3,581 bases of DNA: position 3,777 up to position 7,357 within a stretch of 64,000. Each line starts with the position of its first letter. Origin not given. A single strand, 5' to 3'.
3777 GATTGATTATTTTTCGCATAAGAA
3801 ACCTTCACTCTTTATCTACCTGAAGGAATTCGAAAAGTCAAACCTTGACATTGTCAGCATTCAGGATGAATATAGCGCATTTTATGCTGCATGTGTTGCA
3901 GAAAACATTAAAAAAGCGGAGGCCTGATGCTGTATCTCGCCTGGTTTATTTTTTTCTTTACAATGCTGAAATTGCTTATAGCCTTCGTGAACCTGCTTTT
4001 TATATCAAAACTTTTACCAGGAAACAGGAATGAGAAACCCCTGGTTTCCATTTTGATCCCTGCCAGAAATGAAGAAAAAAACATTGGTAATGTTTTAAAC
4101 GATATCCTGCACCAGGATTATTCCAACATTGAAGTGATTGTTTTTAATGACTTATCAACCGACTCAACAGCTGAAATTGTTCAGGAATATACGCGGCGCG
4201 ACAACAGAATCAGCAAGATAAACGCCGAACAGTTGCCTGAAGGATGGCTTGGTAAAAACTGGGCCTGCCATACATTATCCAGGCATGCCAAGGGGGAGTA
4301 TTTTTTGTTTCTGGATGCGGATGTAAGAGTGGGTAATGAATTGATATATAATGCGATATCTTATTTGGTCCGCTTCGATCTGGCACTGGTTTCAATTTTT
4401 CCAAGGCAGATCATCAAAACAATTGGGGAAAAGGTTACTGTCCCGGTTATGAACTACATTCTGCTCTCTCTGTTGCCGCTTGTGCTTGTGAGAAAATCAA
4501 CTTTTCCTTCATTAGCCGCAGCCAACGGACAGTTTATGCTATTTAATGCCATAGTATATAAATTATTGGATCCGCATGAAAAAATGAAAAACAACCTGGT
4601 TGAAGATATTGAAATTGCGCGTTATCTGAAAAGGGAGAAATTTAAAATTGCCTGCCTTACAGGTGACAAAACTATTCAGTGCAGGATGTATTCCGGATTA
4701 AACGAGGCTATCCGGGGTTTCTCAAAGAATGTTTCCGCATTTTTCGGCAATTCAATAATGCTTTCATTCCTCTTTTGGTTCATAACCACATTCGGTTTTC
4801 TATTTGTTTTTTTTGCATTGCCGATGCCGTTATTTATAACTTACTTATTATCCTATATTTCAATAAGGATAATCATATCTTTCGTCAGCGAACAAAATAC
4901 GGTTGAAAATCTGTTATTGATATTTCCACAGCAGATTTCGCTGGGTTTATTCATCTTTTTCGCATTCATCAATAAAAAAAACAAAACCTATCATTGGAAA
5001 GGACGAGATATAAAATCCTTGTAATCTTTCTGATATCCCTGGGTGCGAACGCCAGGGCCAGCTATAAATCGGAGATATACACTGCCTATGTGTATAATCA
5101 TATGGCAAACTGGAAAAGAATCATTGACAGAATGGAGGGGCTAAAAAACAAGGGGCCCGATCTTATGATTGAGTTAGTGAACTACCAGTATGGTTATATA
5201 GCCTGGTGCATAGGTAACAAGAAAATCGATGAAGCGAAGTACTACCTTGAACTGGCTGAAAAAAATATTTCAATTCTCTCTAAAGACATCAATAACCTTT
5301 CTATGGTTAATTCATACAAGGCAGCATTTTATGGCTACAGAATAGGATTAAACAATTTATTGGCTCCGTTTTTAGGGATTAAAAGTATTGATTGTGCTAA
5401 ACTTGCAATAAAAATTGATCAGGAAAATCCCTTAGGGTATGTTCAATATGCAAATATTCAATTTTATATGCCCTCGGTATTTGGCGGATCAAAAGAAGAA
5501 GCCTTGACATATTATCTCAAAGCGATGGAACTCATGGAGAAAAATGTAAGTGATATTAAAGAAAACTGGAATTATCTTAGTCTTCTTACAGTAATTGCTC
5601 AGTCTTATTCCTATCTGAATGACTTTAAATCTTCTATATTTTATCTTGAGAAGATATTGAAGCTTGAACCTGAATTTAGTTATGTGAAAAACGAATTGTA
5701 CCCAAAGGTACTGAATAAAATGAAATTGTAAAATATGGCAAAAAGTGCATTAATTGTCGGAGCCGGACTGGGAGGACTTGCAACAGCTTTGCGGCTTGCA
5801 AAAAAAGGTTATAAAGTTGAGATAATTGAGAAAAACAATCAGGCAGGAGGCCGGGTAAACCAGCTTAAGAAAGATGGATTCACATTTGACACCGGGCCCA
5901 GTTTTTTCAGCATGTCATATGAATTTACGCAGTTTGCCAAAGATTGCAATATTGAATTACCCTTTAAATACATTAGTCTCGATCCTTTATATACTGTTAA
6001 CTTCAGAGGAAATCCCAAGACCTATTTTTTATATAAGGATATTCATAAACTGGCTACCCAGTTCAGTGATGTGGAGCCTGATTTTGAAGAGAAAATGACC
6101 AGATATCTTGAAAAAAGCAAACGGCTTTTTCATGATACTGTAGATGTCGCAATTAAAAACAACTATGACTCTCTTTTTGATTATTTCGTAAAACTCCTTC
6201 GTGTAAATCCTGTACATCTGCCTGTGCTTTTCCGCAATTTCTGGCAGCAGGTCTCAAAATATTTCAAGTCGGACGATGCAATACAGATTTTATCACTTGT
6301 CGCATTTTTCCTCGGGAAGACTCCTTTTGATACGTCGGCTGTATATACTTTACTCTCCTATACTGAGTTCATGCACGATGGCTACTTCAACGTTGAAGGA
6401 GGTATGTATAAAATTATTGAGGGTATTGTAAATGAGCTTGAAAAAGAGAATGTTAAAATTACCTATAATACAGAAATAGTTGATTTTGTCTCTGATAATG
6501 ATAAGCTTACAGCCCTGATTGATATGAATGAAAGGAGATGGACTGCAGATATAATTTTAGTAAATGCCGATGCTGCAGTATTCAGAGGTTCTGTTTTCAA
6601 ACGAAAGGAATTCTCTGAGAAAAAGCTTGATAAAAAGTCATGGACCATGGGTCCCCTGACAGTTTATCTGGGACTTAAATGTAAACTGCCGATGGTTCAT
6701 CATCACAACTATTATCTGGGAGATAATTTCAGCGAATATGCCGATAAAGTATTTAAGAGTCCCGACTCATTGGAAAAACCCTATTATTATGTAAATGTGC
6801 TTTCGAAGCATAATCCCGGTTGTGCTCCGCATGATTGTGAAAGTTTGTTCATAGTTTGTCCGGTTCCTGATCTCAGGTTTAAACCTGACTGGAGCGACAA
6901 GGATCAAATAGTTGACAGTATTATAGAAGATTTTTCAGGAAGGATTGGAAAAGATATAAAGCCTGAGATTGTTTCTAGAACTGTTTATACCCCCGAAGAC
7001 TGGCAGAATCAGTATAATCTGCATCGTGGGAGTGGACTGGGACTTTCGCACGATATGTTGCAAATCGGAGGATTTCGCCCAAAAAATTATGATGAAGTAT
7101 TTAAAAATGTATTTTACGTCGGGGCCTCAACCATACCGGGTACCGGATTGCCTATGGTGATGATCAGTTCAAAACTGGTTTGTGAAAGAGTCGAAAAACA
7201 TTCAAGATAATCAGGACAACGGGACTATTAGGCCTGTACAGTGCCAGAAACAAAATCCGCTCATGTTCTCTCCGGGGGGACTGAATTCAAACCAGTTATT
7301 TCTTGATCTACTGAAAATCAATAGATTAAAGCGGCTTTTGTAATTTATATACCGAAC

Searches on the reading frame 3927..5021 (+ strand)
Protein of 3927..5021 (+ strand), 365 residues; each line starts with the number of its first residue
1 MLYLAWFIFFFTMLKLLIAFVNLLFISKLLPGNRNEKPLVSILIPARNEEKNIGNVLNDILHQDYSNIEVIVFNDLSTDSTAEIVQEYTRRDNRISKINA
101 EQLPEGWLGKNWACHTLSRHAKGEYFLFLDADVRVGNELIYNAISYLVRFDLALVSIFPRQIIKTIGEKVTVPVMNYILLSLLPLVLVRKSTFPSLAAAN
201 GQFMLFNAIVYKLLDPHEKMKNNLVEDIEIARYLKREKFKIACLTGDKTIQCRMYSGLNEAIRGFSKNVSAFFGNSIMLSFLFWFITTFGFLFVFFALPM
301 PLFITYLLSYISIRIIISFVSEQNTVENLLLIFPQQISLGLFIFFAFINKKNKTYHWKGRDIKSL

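Call 11: search_protein_families(library=pfam, proteins=[window:3927-5021:+], max_evalue=0.01)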
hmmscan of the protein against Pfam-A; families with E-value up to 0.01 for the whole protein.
window:3927-5021:+ (365 aa): 5 families
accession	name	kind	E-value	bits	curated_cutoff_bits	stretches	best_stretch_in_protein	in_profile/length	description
PF00535.33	Glycos_transf_2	-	1.7e-24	87.1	23.3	1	41-162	1-120/168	Glycosyl transferase family 2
PF13641.12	Glyco_tranf_2_3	-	9.9e-16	58.9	27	1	40-245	3-205/230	Glycosyltransferase like family 2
PF10111.15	Glyco_tranf_2_2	-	2.8e-06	27.5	27.3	1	41-133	1-92/276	Glycosyltransferase like family 2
PF13506.12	Glyco_transf_21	-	4.1e-06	26.8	21.7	1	106-245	14-148/174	Glycosyl transferase family 21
PF13704.12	Glyco_tranf_2_4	-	0.00058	20.8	27.5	1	47-132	1-81/98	Glycosyl transferase family 2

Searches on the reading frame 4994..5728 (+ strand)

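Call 11: search_protein_families(library=pfam, proteins=[window:4994-5728:+], max_evalue=0.01)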
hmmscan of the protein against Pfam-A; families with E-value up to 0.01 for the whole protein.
window:4994-5728:+ (245 aa): 4 families
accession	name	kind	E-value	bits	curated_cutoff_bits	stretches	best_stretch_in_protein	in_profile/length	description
PF07719.23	TPR_2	-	1.3e-06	28.5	27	0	201-227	7-33/34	Tetratricopeptide repeat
PF13181.12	TPR_8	-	1.8e-05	25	25.7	1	197-227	3-33/34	Tetratricopeptide repeat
PF00515.34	TPR_1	-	7.3e-05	22.9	27.8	0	200-228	6-34/34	Tetratricopeptide repeat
PF13424.12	TPR_12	-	0.002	18.7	30.1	0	168-223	20-73/77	Tetratricopeptide repeat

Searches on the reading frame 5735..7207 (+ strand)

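Call 11: search_protein_families(library=pfam, proteins=[window:5735-7207:+], max_evalue=0.01)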
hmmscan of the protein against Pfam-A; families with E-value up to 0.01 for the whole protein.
window:5735-7207:+ (491 aa): 14 families
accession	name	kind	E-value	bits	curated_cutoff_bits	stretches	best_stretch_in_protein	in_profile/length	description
PF01593.30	Amino_oxidase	-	2.9e-26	93.2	19.8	1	12-486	1-442/443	Flavin containing amine oxidoreductase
PF13450.12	NAD_binding_8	-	1.8e-15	57.4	21.9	1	7-61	1-55/68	NAD(P)-binding Rossmann-like domain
PF01266.30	DAO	-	5e-08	33.3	27.9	1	6-38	3-35/353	FAD dependent oxidoreductase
PF07992.20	Pyr_redox_2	-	5.9e-08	32.9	26.1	1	5-37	3-36/291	Pyridine nucleotide-disulphide oxidoreductase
PF03486.20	HI0933_like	-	1.3e-07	31.8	50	1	5-41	3-39/244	HI0933-like protein Rossmann domain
PF00890.30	FAD_binding_2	-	4.5e-06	26.6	20.4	1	5-39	2-36/414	FAD binding domain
PF12831.13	FAD_oxidored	-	9e-05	22.4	27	1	6-40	3-37/416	FAD dependent oxidoreductase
PF01494.25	FAD_binding_3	-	0.00025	20.8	22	1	5-36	4-35/349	FAD binding domain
PF00070.33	Pyr_redox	-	0.00063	20.6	22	0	5-37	2-34/82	Pyridine nucleotide-disulphide oxidoreductase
PF06100.17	MCRA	-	0.00086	18.7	23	0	3-56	2-61/495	MCRA family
PF01946.23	Thi4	-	0.0016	18.2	26.2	1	6-39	21-55/235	Thi4 family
PF13738.12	Pyr_redox_3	-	0.0051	16.5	30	1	6-35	1-31/305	Pyridine nucleotide-disulphide oxidoreductase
PF01134.28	GIDA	-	0.0078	15.8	22.1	0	6-36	3-33/391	Glucose inhibited division protein A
PF13454.12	NAD_binding_9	-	0.0084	16.5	21.8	0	7-43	2-42/155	FAD-NAD(P)-binding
